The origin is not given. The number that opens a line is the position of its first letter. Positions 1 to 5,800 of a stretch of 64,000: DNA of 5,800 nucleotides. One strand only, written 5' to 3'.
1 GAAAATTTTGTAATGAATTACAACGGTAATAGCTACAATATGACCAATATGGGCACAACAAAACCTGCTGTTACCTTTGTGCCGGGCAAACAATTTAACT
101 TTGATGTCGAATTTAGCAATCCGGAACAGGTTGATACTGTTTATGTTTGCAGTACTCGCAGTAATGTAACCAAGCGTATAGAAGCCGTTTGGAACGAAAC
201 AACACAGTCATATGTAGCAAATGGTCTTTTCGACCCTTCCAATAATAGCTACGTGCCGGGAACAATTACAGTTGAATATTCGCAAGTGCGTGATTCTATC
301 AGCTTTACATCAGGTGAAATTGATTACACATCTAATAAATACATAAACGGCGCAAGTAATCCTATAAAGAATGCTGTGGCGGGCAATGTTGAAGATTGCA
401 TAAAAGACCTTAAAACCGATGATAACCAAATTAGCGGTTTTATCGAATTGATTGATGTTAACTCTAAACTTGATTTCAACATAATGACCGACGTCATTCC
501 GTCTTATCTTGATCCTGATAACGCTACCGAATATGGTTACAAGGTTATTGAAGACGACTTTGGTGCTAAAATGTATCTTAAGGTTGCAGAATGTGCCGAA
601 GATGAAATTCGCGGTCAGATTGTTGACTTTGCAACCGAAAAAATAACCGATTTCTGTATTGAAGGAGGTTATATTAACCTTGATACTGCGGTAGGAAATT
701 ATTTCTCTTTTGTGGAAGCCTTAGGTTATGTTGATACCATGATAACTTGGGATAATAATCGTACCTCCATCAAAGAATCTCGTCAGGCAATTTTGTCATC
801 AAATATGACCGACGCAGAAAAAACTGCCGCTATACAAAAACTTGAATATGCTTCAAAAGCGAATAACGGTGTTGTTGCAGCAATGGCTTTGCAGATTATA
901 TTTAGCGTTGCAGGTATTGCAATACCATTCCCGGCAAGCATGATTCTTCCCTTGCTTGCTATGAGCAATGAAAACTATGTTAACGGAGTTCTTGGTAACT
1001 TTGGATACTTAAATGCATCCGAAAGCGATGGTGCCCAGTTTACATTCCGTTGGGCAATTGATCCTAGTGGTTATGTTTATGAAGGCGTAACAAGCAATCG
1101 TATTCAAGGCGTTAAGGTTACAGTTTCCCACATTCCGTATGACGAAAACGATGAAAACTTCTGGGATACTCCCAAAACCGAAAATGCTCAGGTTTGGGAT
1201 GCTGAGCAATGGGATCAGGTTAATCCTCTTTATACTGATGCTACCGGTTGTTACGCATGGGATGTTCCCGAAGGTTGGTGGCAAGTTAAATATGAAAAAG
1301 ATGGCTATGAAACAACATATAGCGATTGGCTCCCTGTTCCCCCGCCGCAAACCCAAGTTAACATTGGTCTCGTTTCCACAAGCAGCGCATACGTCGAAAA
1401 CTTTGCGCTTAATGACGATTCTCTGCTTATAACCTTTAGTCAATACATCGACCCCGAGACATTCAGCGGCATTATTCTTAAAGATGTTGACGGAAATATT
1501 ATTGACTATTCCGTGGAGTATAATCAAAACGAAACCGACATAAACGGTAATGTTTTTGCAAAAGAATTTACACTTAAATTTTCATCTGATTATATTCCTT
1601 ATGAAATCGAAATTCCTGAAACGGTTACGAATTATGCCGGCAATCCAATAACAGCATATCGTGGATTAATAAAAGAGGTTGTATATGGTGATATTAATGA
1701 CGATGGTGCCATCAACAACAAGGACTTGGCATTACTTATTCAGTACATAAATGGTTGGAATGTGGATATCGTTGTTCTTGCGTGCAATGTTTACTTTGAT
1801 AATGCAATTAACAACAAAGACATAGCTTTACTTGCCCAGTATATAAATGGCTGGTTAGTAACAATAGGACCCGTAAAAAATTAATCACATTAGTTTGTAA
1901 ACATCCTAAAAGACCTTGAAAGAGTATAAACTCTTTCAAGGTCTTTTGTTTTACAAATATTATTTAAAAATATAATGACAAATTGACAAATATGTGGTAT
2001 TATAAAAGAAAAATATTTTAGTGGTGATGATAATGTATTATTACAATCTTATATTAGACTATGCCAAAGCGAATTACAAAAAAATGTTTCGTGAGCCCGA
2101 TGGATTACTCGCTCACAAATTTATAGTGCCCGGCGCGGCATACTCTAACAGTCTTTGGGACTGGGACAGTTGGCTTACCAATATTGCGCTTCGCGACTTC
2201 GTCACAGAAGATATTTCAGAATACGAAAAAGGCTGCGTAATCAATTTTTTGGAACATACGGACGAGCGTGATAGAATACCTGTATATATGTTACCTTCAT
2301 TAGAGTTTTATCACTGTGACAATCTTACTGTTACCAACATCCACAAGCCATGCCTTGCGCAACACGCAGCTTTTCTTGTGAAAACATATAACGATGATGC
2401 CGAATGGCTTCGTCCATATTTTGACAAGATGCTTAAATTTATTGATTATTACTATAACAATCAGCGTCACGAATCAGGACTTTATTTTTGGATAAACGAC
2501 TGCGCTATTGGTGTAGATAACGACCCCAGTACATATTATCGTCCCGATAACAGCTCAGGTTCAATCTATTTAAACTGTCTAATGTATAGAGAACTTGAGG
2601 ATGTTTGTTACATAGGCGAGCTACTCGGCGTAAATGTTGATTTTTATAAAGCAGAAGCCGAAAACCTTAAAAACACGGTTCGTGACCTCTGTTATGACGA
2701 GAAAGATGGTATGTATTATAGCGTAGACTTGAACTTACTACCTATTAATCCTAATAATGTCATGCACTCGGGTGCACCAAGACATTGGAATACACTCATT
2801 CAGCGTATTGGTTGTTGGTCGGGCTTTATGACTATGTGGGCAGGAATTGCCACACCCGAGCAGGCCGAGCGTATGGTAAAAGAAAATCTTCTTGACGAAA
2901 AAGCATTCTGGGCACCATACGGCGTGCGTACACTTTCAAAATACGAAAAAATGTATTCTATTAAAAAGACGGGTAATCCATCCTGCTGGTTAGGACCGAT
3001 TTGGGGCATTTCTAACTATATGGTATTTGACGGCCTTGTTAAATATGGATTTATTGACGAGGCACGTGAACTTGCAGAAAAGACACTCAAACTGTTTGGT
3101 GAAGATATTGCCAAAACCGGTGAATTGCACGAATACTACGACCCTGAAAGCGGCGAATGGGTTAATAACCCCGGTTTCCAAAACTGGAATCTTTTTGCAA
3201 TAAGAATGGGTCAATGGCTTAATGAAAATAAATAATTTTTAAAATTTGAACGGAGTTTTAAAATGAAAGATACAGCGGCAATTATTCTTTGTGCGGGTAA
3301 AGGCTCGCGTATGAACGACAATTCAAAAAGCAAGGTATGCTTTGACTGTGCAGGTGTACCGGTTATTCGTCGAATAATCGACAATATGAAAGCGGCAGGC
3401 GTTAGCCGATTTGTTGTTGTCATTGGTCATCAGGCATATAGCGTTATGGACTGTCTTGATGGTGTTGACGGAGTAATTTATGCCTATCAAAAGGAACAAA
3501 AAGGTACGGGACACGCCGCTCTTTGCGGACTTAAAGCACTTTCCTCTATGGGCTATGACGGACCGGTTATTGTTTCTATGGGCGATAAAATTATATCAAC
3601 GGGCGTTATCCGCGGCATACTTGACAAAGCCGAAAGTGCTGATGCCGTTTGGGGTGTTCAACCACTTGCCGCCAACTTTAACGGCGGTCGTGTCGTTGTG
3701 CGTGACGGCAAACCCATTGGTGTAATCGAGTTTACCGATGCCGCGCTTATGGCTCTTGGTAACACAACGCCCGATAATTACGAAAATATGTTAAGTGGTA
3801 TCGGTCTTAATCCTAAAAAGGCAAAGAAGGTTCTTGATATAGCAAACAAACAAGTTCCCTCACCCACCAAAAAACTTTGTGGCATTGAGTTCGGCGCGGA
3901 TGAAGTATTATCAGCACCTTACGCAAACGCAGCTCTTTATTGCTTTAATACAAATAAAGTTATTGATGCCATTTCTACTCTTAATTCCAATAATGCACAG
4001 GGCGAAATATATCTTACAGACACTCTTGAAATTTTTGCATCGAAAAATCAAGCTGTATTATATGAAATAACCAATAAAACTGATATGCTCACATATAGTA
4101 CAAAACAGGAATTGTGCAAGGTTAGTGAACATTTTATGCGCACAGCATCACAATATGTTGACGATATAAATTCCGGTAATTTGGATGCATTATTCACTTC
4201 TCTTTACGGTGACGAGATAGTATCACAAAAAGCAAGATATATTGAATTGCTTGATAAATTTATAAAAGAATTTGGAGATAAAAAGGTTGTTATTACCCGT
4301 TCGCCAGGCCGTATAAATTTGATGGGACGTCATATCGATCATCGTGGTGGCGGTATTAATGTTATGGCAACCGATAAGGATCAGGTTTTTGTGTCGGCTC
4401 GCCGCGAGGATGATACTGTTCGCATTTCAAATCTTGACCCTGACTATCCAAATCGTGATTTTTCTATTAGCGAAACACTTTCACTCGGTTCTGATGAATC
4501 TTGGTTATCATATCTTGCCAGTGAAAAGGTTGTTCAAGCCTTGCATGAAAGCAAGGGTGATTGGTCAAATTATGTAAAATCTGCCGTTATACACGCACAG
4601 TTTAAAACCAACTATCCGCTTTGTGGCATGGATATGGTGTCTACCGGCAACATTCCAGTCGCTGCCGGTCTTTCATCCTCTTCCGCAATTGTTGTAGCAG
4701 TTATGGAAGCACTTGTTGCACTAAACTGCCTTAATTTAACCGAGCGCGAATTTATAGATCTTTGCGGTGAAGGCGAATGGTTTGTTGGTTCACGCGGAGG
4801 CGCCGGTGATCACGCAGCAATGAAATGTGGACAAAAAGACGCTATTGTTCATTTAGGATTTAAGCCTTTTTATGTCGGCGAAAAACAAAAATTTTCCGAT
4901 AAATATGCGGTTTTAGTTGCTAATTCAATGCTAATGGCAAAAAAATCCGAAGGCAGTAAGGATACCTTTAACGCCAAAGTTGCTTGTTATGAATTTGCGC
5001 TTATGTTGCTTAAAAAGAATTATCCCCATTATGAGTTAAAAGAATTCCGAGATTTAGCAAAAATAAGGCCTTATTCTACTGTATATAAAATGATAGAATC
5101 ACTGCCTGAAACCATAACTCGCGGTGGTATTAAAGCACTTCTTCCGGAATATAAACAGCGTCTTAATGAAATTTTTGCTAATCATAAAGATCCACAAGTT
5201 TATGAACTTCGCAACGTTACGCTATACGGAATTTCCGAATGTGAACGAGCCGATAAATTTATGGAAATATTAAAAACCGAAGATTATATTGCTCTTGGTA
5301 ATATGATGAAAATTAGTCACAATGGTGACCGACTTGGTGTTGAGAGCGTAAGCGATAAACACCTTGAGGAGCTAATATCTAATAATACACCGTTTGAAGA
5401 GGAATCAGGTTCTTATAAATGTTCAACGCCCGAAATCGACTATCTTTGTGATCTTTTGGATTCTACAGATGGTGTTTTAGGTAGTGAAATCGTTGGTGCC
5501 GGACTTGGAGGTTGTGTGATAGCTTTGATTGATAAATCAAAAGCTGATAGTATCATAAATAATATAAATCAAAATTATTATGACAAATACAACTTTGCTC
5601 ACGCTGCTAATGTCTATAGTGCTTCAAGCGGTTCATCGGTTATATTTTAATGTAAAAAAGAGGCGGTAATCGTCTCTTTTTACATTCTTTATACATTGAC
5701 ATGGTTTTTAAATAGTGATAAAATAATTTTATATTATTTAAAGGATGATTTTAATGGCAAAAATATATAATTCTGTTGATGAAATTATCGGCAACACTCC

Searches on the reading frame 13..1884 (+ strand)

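Call 62: search_protein_families(library=pfam, proteins=[window:13-1884:+], max_evalue=0.00001)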
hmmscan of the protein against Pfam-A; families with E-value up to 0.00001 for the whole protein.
window:13-1884:+ (623 aa): 1 family
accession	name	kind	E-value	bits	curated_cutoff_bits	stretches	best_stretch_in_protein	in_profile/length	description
PF00404.24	Dockerin_1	-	1.2e-08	35.5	22.9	1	558-612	1-57/57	Dockerin type I domain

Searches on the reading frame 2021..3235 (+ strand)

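Call 62: search_protein_families(library=pfam, proteins=[window:2021-3235:+], max_evalue=0.00001)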
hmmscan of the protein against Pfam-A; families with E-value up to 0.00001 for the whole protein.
window:2021-3235:+ (404 aa): 3 families
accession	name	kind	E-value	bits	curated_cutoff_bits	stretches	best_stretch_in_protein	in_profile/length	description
PF22422.2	MGH1-like_GH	-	2.3e-33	116.7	27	1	45-386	4-353/356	Mannosylglycerate hydrolase MGH1-like glycoside hydrolase domain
PF03200.22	Glyco_hydro_63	-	1.4e-14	54.3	22.4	1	130-390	188-483/492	Glycosyl hydrolase family 63 C-terminal domain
PF01204.24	Trehalase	-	3.1e-12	46.6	21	1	182-377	307-480/512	Trehalase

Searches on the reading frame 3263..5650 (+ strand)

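Call 62: search_protein_families(library=pfam, proteins=[window:3263-5650:+], max_evalue=0.00001)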
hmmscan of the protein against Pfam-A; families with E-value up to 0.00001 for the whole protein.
window:3263-5650:+ (795 aa): 4 families
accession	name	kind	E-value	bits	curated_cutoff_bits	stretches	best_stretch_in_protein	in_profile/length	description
PF00288.32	GHMP_kinases_N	-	6.9e-15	55.5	22.3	1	436-523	1-86/87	GHMP kinases N terminal domain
PF10509.15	GalKase_gal_bdg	-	1.6e-12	47.2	23.1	1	332-376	2-45/49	Galactokinase galactose-binding signature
PF08544.19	GHMP_kinases_C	-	2.1e-12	47.7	21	1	703-773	15-84/85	GHMP kinases C terminal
PF12804.13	NTP_transf_3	-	2.2e-12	47.9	27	1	6-129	1-119/160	MobA-like NTP transferase domain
